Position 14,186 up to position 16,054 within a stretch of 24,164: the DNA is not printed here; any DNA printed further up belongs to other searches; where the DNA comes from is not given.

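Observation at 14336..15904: Secreted protein built almost entirely of ~14 tandem 33-residue '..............' repeats (YD/Rhs-like but longer period, no toxin domain)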

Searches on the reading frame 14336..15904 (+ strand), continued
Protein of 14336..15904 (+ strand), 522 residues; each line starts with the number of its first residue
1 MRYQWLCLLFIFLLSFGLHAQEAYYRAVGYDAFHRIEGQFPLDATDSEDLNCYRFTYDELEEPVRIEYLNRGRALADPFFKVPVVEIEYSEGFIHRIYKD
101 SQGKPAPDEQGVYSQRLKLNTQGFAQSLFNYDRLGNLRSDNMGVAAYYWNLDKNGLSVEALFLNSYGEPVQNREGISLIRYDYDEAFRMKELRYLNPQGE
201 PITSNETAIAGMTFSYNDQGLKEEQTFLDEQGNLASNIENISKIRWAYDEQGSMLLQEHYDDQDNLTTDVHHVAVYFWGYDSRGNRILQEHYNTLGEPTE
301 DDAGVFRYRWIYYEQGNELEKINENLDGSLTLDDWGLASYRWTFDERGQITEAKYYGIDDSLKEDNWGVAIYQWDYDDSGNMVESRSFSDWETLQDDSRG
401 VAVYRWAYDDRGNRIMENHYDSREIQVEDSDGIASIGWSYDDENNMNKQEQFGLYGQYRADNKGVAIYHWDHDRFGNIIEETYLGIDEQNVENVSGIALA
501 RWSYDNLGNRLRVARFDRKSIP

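Call 62: list_cluster_members(proteins=[P0001, P0003, P0015, P0025, P0034, P0081, P0092, P0035, P0069, P0112])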
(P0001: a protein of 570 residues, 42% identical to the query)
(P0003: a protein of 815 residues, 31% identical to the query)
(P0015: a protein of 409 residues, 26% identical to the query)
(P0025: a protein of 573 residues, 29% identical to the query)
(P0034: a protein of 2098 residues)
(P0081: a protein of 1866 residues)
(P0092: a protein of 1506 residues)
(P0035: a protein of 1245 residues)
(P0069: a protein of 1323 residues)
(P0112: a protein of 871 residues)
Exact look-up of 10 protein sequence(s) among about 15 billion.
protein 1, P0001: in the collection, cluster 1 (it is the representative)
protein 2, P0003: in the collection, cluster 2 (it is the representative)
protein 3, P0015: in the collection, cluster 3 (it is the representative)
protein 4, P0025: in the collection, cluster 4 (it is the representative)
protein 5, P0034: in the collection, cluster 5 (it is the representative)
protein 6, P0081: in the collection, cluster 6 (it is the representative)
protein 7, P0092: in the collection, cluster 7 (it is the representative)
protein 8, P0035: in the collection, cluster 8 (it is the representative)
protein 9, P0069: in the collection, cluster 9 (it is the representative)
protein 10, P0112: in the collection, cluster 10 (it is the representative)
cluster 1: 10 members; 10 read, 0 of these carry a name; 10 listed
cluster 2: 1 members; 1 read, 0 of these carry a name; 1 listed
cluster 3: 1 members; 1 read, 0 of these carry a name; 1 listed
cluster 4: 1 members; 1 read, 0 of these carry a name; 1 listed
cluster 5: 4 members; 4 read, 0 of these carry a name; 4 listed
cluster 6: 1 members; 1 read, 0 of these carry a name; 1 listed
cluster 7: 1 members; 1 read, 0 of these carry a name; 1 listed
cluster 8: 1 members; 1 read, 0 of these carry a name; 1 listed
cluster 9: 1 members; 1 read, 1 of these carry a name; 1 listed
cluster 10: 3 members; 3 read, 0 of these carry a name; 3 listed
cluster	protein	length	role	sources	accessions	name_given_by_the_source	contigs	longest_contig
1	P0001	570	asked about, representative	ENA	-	-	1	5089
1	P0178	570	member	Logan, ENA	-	-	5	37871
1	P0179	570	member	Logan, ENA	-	-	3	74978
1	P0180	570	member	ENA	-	-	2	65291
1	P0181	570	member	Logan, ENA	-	-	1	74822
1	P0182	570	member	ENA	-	-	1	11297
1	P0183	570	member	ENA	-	-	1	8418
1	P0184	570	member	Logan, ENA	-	-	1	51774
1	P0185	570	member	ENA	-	-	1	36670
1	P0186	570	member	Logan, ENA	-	-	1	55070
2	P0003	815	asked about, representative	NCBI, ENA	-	-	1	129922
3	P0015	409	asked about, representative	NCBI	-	-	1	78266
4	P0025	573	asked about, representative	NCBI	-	-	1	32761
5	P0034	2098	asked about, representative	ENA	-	-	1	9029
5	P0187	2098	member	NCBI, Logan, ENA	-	-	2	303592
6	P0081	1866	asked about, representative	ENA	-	-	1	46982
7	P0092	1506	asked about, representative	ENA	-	-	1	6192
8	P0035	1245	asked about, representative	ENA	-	-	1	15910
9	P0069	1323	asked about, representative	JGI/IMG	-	serine/threonine protein kinase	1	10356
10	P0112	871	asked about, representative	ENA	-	-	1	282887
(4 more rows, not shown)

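Call 64: find_encoding_contigs(protein=P0001, max_places=3, flank=7000)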
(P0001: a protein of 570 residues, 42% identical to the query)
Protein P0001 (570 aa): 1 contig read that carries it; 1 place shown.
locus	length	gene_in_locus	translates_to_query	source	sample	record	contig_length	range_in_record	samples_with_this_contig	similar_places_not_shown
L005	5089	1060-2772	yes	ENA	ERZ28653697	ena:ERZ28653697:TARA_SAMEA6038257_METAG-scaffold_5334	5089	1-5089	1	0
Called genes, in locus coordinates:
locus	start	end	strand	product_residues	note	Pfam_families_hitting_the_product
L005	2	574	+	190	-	?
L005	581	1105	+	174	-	-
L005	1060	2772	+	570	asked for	PF05593:RHS_repeat (faint)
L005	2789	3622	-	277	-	PF09822:ABC_transp_aux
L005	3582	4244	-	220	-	-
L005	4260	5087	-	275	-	?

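Call 70: search_protein_families(library=ncbifam, proteins=[P0001], max_evalue=0.001)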
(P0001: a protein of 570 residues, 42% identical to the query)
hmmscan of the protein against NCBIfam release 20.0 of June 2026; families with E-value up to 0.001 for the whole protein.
P0001 (570 aa): 1 family
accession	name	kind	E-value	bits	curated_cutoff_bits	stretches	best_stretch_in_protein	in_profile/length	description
TIGR01643.1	YD_repeat_2x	repeat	8.7e-14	51.4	15.8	0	319-340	15-36/42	YD repeat-containing protein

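Call 75: find_encoding_contigs(protein=P0015, max_places=2, flank=6000)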
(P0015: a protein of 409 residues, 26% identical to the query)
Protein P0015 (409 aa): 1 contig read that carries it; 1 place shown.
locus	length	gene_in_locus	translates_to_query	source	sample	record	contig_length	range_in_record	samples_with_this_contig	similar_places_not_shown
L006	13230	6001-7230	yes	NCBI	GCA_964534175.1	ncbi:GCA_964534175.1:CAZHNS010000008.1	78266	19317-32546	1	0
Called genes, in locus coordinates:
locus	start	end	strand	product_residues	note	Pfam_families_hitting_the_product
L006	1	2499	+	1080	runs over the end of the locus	PF13620:CarboxypepD_reg, PF13715:CarbopepD_reg_2, PF14686:fn3_3 (faint), PF07715:Plug (weak), PF14905:OMP_b-brl_3 (weak)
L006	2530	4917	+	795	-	-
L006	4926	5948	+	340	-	PF03687:UPF0164 (weak), PF19572:PorV (weak), PF11751:PorP_SprF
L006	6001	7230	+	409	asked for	-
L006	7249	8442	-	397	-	PF07470:Glyco_hydro_88 (weak), PF07221:GlcNAc_2-epim, PF03663:Glyco_hydro_76 (faint), PF06662:C5-epim_C (faint)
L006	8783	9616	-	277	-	-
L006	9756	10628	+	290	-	PF00303:Thymidylat_synt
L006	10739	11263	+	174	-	PF07813:LTXXQ, PF16231:DUF4890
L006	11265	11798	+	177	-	PF04542:Sigma70_r2, PF08281:Sigma70_r4_2, PF04545:Sigma70_r4 (weak)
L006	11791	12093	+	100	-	-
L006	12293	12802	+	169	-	PF13801:Metal_resist (weak)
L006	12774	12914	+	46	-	-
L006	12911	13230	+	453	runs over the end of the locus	PF02321:OEP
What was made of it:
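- Some distant secreted members sit next to outer-membrane or T9SS-type genes (call 75).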

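Call 76: find_encoding_contigs(protein=P0016, max_places=2, flank=6000)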
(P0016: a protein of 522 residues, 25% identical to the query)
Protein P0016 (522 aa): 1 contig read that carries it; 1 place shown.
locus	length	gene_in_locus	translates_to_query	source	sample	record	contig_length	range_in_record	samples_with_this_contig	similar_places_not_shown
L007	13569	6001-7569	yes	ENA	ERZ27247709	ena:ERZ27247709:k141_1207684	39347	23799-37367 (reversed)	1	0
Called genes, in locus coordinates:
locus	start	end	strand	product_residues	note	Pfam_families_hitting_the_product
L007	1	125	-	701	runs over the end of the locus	?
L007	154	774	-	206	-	-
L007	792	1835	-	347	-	-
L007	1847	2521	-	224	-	-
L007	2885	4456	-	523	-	-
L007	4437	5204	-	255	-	PF04452:Methyltrans_RNA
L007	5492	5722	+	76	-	-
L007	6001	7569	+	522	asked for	PF05593:RHS_repeat (faint)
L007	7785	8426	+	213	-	PF13431:TPR_17 (faint), PF23914:TPR_CcmH_CycH (faint), PF00515:TPR_1 (faint), PF07719:TPR_2 (faint), PF13424:TPR_12 (faint), PF13414:TPR_11 (weak), PF13432:TPR_16, PF14559:TPR_19 (weak), +2 more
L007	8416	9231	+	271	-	PF00733:Asn_synthase (weak), PF06508:QueC (faint)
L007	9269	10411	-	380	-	PF01208:URO-D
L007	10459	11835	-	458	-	PF02310:B12-binding, PF04055:Radical_SAM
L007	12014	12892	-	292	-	PF05448:AXE1 (faint), PF02129:Peptidase_S15, PF12146:Hydrolase_4, PF00561:Abhydrolase_1, PF12697:Abhydrolase_6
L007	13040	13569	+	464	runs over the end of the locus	PF00884:Sulfatase, PF01663:Phosphodiest, PF16347:SGSH_C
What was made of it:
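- Other secreted family members share no common neighbours (calls 64, 75, 76).
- Tried and rejected: Guilt by association from distant secreted members (L005, L006, L007) gave no common neighbour (calls 64, 75, 76).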

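Call 82: fold_search(model_id=the predicted structure, library=viral)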
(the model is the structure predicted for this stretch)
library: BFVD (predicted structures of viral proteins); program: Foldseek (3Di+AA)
matches with E <= 10: 754; with E <= 0.001: 91
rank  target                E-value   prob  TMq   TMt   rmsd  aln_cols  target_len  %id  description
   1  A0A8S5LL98            3.3e-13  1.00  0.29  0.35  15.2       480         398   12  Prokaryotic membrane lipoprotein lipid attachment site [Siphoviridae sp. ctvod4]
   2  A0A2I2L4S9            4.7e-13  1.00  0.14  0.15  33.8       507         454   12  MORN-repeat protein [Orpheovirus IHUMI-LCC2]
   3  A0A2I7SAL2            1.4e-12  1.00  0.21  0.27  27.9       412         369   15  (no name in the UniProt tables at hand)
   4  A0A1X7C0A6            1.0e-11  1.00  0.15  0.17  37.5       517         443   10  (no name in the UniProt tables at hand)
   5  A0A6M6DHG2            1.0e-10  1.00  0.19  0.27  18.3       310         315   15  (no name in the UniProt tables at hand)
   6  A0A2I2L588            1.6e-10  1.00  0.16  0.21  30.3       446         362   12  MORN-repeat protein [Orpheovirus IHUMI-LCC2]
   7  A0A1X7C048            2.2e-10  1.00  0.13  0.16  20.5       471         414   10  (no name in the UniProt tables at hand)
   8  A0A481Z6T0            7.5e-10  1.00  0.15  0.20  26.4       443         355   11  Antitoxin [Pithovirus LCPAC302]
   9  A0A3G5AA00            8.3e-10  1.00  0.21  0.24  19.9       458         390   13  MORN repeat-containing protein [Hyperionvirus sp.]
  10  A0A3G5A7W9            1.0e-09  1.00  0.15  0.16  19.7       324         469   12  MORN repeat-containing protein [Hyperionvirus sp.]
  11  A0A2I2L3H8            1.0e-09  1.00  0.15  0.16  34.3       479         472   13  MORN-repeat protein [Orpheovirus IHUMI-LCC2]
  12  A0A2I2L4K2            1.5e-09  1.00  0.16  0.20  19.5       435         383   13  MORN-repeat protein (Fragment) [Orpheovirus IHUMI-LCC2]
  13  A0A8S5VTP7            2.9e-09  1.00  0.15  0.13  18.3       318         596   15  Anastral spindle 2 [Ackermannviridae sp.]
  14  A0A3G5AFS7            8.9e-09  1.00  0.15  0.25  15.9       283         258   17  Toxin-antitoxin system YwqK family antitoxin [Hyperionvirus sp.]
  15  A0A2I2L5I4            1.2e-08  1.00  0.21  0.28   9.8       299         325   14  MORN-repeat protein [Orpheovirus IHUMI-LCC2]
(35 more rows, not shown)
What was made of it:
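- In the viral structure library the best Foldseek matches are MORN-repeat and YwqK-family proteins (E down to 3e-13; call 82).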

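Call 88: find_related_loci(query=window:14336-15904:+, collection=metagenome_contigs, flank=5000)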
Query window:14336-15904:+ (522 aa) in metagenome_contigs; peptide patterns used: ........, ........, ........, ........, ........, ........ (x = any residue, [..] = any of these).
25 stretches matched a pattern, but none encodes a relative of the query by tblastn (E <= 1e-3).
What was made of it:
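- Tried and rejected: The single-protein scan of metagenome contigs found nothing (call 88).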

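Call 90: find_related_loci(query=A4, collection=metagenome_contigs, flank=5000)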
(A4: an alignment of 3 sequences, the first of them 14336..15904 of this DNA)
Query A4 (522 aa) in metagenome_contigs; peptide patterns used: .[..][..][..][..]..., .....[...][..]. (x = any residue, [..] = any of these).
130 stretches matched a pattern; 22 encode a relative of the query (tblastn E <= 1e-3); 22 distinct loci.
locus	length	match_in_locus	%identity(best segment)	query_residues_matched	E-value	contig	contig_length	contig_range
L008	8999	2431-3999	44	6-522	4e-144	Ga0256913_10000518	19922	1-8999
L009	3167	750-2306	42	2-522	3e-141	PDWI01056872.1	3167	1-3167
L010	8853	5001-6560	42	6-522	6e-135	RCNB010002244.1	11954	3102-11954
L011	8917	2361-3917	39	2-522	8e-134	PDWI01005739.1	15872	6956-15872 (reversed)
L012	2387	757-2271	43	20-522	7e-141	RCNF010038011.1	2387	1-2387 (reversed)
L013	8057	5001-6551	40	6-522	2e-125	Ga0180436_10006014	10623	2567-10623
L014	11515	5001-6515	43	16-522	4e-125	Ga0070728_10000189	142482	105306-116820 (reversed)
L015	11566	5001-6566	40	7-522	2e-121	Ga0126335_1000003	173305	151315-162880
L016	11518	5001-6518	40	18-522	3e-121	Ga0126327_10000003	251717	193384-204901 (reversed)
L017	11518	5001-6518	40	18-522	3e-121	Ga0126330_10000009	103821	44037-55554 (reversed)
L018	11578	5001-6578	40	3-522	7e-121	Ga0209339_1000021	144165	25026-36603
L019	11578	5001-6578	40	3-522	1e-120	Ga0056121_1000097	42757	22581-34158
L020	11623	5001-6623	39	3-522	2e-120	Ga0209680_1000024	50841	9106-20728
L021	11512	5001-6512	41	18-522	3e-119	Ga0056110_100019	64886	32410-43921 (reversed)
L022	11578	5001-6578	39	3-522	1e-117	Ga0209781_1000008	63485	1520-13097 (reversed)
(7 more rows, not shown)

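Call 95: search_protein_families(library=pfam, proteins=[L016:189-1715:+, L016:1712-2713:+, L016:2717-3247:+, L016:3366-4865:+, L016:6530-7927:-, L016:7924-9375:-, L016:9377-10243:-, L016:10240-11181:-, L010:2367-3335:+, L010:6566-7984:-], max_evalue=0.001)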
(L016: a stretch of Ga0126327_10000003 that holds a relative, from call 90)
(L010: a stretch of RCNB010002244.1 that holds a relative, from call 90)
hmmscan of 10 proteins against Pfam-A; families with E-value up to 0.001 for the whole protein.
L016:189-1715:+ (508 aa): 3 families
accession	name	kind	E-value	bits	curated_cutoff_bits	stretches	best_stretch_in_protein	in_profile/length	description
PF25145.1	NfeD1b_N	-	1.7e-37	129.3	40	1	29-194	1-155/189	NfeD1b, N-terminal domain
PF24961.1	NfeD_membrane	-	3.4e-25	88.8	26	1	273-397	2-117/119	NfeD integral membrane domain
PF01957.25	NfeD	-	2.8e-09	37.5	29.1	1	452-502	5-55/57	NfeD-like C-terminal, partner-binding domain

L016:1712-2713:+ (333 aa): 2 families
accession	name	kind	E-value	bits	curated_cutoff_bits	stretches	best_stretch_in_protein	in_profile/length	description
PF12127.13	FloA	-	4.4e-149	496.2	34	1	12-326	4-313/314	Flotillin-like protein FloA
PF01145.31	Band_7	-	0.00016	22.3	23.6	1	124-262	37-174/176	SPFH domain / Band 7 family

L016:2717-3247:+ (176 aa): 0 families

L016:3366-4865:+ (499 aa): 2 families
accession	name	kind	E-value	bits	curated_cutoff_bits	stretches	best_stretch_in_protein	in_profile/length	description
PF03703.20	bPH_2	-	4.2e-10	40.2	22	0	203-280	3-75/78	Bacterial PH domain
PF00027.35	cNMP_binding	-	3.8e-08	33.6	27.5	1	32-110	4-87/89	Cyclic nucleotide-binding domain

L016:6530-7927:- (465 aa): 1 family
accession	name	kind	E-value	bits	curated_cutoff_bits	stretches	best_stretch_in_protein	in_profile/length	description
PF14238.11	DUF4340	-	1.5e-19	71.3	25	1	79-218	6-138/183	Domain of unknown function (DUF4340)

L016:7924-9375:- (483 aa): 2 families
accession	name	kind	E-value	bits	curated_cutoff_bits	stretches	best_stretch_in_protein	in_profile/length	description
PF09822.16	ABC_transp_aux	-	1.2e-20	74.3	34.7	1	178-381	2-226/288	ABC-type uncharacterized transport system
PF23357.1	DUF7088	-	3.5e-07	30.8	27.8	1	49-109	2-69/105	Domain of unknown function (DUF7088)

L016:9377-10243:- (288 aa): 2 families
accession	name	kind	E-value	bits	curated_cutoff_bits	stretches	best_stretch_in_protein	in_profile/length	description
PF12698.13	ABC2_membrane_3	-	9e-08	32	31.6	1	44-229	159-337/347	ABC-2 family transporter protein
PF12679.13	ABC2_membrane_2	-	1.1e-06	28.6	27.2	1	4-172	2-197/283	ABC-2 family transporter protein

L016:10240-11181:- (313 aa): 3 families
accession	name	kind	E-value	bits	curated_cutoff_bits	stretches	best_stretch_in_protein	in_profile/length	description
PF00005.33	ABC_tran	-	1e-31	110.8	25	1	19-161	3-137/137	ABC transporter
PF13304.12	AAA_21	-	2.3e-11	44.8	27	1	102-193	207-301/304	AAA domain, putative AbiEii toxin, Type IV TA system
PF02463.25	SMC_N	-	0.00033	20.6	40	0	133-189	137-197/220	RecF/RecN/SMC N terminal domain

L010:2367-3335:+ (322 aa): 1 family
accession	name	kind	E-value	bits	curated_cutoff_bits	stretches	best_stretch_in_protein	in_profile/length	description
PF00892.27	EamA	-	8.7e-39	133.3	28.2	2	9-142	5-133/135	EamA-like transporter family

L010:6566-7984:- (472 aa): 1 family
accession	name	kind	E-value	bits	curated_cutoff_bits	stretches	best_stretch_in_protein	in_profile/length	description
PF14238.11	DUF4340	-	2.6e-22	80.4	25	2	85-245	9-156/183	Domain of unknown function (DUF4340)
